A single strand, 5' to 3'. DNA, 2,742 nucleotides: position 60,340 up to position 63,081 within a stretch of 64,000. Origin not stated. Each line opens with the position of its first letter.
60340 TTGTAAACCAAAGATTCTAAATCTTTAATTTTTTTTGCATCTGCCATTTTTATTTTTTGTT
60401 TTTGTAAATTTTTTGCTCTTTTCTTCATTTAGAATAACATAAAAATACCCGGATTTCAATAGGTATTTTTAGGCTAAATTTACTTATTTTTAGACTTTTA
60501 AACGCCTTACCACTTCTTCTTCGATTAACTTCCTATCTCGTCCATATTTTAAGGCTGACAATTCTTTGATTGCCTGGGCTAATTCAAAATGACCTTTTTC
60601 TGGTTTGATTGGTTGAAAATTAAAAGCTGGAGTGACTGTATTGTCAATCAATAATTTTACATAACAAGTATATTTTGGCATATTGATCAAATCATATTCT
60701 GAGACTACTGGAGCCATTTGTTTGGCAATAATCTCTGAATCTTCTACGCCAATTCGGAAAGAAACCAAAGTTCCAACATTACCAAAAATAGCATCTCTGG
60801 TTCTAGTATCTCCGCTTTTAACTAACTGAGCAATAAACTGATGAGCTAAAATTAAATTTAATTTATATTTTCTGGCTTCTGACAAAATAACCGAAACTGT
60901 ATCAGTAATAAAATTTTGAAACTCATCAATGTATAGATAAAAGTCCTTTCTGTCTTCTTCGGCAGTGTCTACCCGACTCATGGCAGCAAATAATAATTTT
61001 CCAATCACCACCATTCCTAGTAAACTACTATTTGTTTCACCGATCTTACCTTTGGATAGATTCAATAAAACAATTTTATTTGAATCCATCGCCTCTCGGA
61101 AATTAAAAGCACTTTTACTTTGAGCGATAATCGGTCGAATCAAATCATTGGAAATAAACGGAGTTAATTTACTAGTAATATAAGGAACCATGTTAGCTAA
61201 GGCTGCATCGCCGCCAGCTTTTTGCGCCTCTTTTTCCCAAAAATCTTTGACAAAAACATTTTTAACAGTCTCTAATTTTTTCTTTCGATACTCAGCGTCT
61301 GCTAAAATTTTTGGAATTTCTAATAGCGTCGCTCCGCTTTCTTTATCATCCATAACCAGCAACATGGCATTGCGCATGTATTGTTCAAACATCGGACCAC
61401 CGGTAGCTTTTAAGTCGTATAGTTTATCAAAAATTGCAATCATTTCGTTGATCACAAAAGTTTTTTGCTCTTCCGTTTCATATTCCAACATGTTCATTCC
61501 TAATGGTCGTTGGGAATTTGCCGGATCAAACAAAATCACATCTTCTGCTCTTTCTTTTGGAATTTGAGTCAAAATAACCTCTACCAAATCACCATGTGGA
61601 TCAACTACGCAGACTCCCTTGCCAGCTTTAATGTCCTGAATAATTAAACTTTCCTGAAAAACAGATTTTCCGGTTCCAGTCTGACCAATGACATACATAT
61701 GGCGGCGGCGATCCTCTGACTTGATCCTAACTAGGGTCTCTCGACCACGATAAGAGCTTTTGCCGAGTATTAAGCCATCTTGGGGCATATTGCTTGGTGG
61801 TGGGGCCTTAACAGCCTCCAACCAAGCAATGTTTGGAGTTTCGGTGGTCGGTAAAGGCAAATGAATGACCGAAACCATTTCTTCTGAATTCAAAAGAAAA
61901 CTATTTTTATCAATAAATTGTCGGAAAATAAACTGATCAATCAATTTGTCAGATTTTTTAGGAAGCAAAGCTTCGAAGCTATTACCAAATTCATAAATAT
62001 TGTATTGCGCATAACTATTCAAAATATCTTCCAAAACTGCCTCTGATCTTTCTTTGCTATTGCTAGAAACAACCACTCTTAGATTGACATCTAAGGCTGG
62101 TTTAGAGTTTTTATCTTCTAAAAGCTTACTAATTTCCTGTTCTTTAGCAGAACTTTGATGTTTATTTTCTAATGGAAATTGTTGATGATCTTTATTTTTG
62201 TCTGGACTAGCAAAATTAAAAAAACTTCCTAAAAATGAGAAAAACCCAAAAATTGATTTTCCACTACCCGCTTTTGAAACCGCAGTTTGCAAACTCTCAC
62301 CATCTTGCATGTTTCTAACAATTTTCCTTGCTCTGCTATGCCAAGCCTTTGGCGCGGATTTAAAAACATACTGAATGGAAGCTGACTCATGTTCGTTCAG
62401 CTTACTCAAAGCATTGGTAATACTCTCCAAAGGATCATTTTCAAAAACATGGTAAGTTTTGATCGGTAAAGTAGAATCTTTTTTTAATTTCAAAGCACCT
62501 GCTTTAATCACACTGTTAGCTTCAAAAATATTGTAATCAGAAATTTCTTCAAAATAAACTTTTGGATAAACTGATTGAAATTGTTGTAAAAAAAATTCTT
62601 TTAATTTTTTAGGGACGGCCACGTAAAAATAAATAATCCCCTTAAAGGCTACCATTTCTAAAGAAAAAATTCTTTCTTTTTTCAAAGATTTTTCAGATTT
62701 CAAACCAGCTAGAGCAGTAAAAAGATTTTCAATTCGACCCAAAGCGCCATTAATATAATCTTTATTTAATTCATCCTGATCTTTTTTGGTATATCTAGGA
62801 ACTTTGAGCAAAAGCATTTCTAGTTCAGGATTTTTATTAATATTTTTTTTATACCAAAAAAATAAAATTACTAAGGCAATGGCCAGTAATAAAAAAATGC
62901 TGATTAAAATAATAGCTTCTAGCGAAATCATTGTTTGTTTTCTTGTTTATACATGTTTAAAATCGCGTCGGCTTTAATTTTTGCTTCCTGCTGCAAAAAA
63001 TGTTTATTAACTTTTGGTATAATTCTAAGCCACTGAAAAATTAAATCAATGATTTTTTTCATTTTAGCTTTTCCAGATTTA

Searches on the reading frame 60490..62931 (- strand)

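Call 74: search_protein_families(library=pfam, proteins=[window:60490-62931:-], max_evalue=0.001)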
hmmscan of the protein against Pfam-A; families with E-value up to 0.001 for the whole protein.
window:60490-62931:- (813 aa): 4 families
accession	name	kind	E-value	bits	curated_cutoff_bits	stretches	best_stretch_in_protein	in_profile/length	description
PF10412.15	TrwB_AAD_bind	-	2.6e-10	40.2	20.5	1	404-751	10-331/387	Type IV secretion-system coupling protein DNA-binding domain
PF02534.20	T4SS-DNA_transf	-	1.2e-09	38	20.1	1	407-728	44-369/468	Type IV secretory system Conjugative DNA transfer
PF01935.23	DUF87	-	3.2e-08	34.4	23.2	1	401-494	14-102/220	Helicase HerA, central domain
PF12696.13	TraG-D_C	-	2.1e-06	28.1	22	1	664-732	2-69/126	TraM recognition site of TraD and TraG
